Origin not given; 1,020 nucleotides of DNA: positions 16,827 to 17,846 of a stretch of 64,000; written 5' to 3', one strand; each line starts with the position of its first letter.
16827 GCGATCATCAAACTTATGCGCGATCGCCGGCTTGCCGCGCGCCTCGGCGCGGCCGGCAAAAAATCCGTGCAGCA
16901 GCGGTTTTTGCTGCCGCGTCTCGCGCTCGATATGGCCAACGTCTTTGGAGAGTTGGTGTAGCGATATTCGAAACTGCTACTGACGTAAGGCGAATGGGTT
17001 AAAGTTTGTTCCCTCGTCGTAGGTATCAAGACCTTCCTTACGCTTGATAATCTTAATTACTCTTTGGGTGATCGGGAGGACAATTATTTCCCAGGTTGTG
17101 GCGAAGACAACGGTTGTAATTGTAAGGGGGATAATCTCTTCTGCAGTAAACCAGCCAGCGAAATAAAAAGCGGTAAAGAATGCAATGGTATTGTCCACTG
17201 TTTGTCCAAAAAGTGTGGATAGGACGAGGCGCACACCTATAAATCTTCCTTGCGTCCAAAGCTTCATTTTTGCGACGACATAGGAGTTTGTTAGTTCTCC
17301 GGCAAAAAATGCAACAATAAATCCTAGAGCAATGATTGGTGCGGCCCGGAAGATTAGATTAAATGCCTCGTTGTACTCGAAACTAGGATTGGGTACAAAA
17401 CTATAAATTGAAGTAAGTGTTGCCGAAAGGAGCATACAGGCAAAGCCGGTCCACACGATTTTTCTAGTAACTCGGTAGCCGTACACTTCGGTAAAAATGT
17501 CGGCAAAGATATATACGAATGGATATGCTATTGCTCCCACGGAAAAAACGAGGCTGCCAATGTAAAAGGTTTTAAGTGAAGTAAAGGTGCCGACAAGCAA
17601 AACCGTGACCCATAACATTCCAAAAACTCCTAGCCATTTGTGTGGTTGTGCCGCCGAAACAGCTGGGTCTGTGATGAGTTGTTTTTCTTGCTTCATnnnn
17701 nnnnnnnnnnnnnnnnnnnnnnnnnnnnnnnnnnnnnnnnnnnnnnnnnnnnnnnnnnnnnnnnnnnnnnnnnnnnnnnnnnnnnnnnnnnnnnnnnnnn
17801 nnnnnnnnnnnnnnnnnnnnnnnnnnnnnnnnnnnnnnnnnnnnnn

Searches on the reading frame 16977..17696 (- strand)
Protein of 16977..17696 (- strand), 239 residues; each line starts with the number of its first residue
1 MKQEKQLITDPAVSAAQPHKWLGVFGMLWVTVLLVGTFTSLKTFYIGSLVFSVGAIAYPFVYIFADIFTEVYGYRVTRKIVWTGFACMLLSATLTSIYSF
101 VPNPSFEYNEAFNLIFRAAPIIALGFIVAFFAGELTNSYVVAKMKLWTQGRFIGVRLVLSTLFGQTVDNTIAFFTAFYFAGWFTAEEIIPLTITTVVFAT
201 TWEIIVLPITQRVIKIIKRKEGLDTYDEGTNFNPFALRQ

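Call 45: search_protein_families(library=pfam, proteins=[window:16977-17696:-], max_evalue=0.1)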
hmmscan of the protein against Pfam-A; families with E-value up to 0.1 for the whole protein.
window:16977-17696:- (239 aa): 1 family
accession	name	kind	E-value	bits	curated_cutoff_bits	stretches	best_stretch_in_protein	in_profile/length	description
PF02592.20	Vut_1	-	1e-36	127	27.2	1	53-212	2-151/152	Putative vitamin uptake transporter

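Call 46: search_protein_families(library=ncbifam, proteins=[window:16977-17696:-], max_evalue=0.1)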
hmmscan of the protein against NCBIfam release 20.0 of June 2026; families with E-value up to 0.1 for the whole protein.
window:16977-17696:- (239 aa): 2 families
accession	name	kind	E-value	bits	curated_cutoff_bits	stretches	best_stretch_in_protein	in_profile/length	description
TIGR00697.1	TIGR00697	equivalog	1.1e-25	90.6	50.95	1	28-219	8-200/201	queuosine precursor transporter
NF008406.0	PRK11212.1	equivalog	2.3e-09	37.1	252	1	26-220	17-208/221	7-cyano-7-deazaguanine/7-aminomethyl-7-deazaguanine transporter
